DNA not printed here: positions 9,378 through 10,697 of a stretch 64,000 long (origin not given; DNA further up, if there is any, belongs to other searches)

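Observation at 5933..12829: Tandem quadruplication of a 340-aa structural gene next to a LamG tail-fibre-like gene with terminal repeat arrays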

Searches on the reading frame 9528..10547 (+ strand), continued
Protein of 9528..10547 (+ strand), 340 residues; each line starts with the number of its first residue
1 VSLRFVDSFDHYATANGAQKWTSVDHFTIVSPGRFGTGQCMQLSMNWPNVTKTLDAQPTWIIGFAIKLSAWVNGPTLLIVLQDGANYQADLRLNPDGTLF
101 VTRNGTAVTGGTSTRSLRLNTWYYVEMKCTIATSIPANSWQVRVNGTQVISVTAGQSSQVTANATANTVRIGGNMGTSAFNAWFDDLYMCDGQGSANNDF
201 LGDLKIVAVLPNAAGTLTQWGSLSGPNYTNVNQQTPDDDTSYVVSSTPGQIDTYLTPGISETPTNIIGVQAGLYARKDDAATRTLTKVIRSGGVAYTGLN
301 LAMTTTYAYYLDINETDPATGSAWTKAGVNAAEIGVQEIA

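Call 52: search_solved_structures(query=A3, max_evalue=10, show_alignments=2)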
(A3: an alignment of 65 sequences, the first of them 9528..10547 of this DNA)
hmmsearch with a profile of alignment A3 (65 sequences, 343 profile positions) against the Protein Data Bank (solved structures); distinct sequences matched with E-value up to 10: 5.
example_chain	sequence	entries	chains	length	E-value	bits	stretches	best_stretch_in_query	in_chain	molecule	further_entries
7m7k_B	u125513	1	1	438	0.12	14.6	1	249-299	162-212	Pyrimidine-nucleoside phosphorylase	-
5oln_A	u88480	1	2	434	0.43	12.8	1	250-305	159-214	Pyrimidine-nucleoside phosphorylase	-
5ep8_A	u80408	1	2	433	0.44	12.8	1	250-305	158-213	Pyrimidine-nucleoside phosphorylase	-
1brw_A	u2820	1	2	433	0.63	12.2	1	250-299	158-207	PROTEIN (PYRIMIDINE NUCLEOSIDE PHOSPHORYLASE)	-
9gzg_A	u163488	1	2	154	1.7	10.8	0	310-330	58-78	Engineered CTPR protein with glutamic acids for conductivity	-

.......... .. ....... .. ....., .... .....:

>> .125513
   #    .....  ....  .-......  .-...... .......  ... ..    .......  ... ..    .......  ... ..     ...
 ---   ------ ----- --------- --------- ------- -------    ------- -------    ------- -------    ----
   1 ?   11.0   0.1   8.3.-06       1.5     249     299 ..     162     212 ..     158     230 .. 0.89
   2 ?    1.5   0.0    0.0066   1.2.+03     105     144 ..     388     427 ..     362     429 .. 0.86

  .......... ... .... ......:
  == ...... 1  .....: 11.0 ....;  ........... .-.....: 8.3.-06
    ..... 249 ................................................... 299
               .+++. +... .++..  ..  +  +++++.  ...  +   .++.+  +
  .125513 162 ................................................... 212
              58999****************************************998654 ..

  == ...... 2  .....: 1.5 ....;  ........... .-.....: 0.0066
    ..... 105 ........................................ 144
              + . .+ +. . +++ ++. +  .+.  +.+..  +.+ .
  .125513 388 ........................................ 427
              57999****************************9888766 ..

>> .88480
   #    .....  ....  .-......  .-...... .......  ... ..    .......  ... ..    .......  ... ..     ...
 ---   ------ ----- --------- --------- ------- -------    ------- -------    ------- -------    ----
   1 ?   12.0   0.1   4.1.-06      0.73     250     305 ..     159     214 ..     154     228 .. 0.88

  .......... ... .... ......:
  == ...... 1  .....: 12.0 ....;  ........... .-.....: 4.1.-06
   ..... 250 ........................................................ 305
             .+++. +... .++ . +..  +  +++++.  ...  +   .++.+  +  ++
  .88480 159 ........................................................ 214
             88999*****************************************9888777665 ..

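Call 66: find_encoding_contigs(protein=P0002, flank=10000, max_places=4)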
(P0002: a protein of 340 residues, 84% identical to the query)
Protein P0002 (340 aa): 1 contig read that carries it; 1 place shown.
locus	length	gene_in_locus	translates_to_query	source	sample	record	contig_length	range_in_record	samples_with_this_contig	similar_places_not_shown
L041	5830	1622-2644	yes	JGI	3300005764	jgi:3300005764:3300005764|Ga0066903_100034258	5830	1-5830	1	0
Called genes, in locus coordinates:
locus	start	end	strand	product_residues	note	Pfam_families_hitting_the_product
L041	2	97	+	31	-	?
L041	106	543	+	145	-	-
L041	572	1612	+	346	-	-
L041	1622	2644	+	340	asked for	-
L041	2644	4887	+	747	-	PF02210:Laminin_G_2 (faint), PF13385:Laminin_G_3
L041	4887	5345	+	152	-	-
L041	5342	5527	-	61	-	-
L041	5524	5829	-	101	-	?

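Call 73: fold_search(model_id=the predicted structure, library=viral)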
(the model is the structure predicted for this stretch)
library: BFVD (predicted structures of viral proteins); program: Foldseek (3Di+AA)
matches with E <= 10: 1659; with E <= 0.001: 310
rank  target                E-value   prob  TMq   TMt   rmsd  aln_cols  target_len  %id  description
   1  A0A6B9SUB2            3.5e-28  1.00  0.87  0.88   2.7       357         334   30  (no name in the UniProt tables at hand)
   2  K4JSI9                6.4e-27  1.00  0.90  0.85   2.6       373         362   24  (no name in the UniProt tables at hand)
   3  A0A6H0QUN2            1.7e-24  1.00  0.88  0.88   2.3       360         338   24  (no name in the UniProt tables at hand)
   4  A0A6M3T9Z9            1.8e-23  1.00  0.85  0.56   2.6       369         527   27  Uncharacterized protein [Sphingomonas phage Kharn]
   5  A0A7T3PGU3            1.0e-21  1.00  0.81  0.79   3.5       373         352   21  Virion structural protein [Achromobacter phage vB_AchrS_AchV4]
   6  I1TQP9                7.2e-21  1.00  0.83  0.77   3.3       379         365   22  (no name in the UniProt tables at hand)
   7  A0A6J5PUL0            1.9e-20  1.00  0.80  0.56   7.9       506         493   17  Coagulation factor 5/8 C-terminal domain containing protein [uncultured Caudovirales phage]
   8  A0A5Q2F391            2.2e-19  1.00  0.80  0.86   3.0       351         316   21  Uncharacterized protein [Serratia phage JS26]
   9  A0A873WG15            6.7e-18  1.00  0.76  0.83   3.3       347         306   18  Uncharacterized protein [Providencia phage Kokobel1]
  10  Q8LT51                7.2e-17  1.00  0.71  0.68   5.3       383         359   14  Uncharacterized protein [Vibrio phage VpV262]
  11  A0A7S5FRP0            7.6e-17  1.00  0.71  0.74   4.5       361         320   13  (no name in the UniProt tables at hand)
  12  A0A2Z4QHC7            1.2e-16  1.00  0.75  0.79   3.9       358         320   18  (no name in the UniProt tables at hand)
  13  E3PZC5                9.9e-16  1.00  0.70  0.74   4.6       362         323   12  Uncharacterized protein [Roseovarius sp. 217 phage 1]
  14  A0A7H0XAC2            1.6e-15  1.00  0.75  0.69   4.5       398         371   14  (no name in the UniProt tables at hand)
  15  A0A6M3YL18            3.8e-15  1.00  0.68  0.65   5.8       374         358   15  Uncharacterized protein [Cronobacter phage JC01]
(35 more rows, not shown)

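Call 77: get_annotated_region(hit=H31, flank=9000)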
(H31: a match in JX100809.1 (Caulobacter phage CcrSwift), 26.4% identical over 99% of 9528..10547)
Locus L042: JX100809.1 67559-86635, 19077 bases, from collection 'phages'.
description: Caulobacter phage CcrSwift, complete genome.
organism: Caulobacter phage CcrSwift (NCBI taxid 2927984)
taxonomy: Viruses; Duplodnaviria; Heunggongvirae; Uroviricota; Caudoviricetes; Dolichocephalovirinae; Shapirovirus; Shapirovirus swift
host: Caulobacter vibrioides; source: surface water; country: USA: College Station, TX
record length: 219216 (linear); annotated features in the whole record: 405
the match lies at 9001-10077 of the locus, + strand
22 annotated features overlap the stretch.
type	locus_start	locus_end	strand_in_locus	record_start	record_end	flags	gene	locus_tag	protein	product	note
CDS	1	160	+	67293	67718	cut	-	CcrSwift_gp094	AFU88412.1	putative NlpC/P60 family cell wall peptidase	-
CDS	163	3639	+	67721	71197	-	-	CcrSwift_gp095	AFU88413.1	putative tail protein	-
regulatory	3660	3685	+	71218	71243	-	-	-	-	terminator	predicted rho-independent terminator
CDS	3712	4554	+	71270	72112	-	-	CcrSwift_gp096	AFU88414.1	hypothetical protein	-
CDS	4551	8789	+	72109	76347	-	-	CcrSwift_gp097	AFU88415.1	putative tail protein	-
CDS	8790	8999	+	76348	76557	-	-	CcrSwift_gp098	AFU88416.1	hypothetical protein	-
CDS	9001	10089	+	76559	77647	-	-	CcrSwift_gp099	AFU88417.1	hypothetical protein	-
CDS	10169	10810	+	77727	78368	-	-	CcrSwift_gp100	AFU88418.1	putative endolysin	-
CDS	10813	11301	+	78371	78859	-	-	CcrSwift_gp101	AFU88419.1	putative inner membrane spanin component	-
CDS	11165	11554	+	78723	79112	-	-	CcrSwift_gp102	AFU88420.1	putative outer membrane spanin component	-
CDS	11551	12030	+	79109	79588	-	-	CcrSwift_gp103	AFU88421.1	putative holin protein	-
CDS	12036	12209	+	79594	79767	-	-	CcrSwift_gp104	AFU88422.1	hypothetical protein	-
regulatory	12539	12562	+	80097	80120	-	-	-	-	terminator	predicted rho-independent terminator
CDS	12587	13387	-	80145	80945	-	-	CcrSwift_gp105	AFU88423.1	putative HTH domain DNA-binding protein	-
CDS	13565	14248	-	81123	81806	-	-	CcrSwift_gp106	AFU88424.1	putative dUTP pyrophosphatase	-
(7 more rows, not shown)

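Call 99: search_protein_families(library=pfam, alignment_id=A3, max_evalue=0.01)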
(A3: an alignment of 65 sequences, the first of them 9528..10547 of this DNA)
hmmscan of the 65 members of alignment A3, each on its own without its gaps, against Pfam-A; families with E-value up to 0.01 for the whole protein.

A. member 1, window:9528-10547:+ (340 aa): 1 family
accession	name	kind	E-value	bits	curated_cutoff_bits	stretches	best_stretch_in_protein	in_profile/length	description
PF13385.13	Laminin_G_3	-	1e-05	26.1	27.6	1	77-189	36-140/151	Concanavalin A-like lectin/glucanases superfamily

B. families by the number of members that match (of 65 scanned): 12 families
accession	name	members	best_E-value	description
PF13385.13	Laminin_G_3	4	1e-05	Concanavalin A-like lectin/glucanases superfamily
PF00963.24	Cohesin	2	0.0002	Cohesin domain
PF20256.3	MoCoBD_2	2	0.0058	Molybdopterin cofactor-binding domain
PF17802.7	SpaA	1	3.1e-06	Prealbumin-like fold domain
PF22237.3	SO2946-like_C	1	0.00016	SO2946-like, C-terminal domain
PF25077.1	DUF7800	1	0.0007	Domain of unknown function (DUF7800)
PF18628.8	P2_N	1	0.0021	Viral coat protein P2 N-terminal domain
PF00368.23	HMG-CoA_red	1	0.0022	Hydroxymethylglutaryl-coenzyme A reductase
PF25301.1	CUT_C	1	0.0023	Cuticlin C-terminal domain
PF03422.21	CBM_6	1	0.0086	Carbohydrate binding module (family 6)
PF17128.10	DUF5107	1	0.0087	Domain of unknown function (DUF5107)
PF00801.26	PKD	1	0.0096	PKD domain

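Call 102: search_protein_families(library=pfam, proteins=[L042:9001-10086:+], max_evalue=1)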
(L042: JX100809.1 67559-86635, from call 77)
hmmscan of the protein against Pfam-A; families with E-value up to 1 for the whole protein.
L042:9001-10086:+ (362 aa): 0 families

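Call 106: search_protein_representatives(alignment_id=A3)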
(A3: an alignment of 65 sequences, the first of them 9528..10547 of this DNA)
Query: 65 sequences, 343 profile positions. Proteins with E-value up to 0.001 (for the whole library): 27242; up to 1e-10: 20684; up to 1e-30: 11040. The best 150 are listed.
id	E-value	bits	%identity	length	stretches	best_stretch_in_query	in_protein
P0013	3.5e-147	506.3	-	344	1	1-343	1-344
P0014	2.6e-146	503.5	-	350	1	1-343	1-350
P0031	3.8e-141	486.5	-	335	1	1-341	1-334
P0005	9.6e-136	468.7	-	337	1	2-343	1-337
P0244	1.6e-134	464.7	-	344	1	6-341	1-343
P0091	1.3e-130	451.9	-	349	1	1-342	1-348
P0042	5.7e-130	449.8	-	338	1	1-343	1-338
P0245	1.0e-129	448.9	-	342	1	1-343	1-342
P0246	2.3e-129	447.8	-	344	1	2-343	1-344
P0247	1.2e-128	445.4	-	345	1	1-342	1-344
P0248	2.1e-128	444.6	-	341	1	1-341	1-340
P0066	2.7e-127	441.0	-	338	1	1-340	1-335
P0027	5.3e-126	436.7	-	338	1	1-342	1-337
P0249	7.3e-126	436.2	-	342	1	1-343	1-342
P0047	1.6e-125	435.1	-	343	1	2-342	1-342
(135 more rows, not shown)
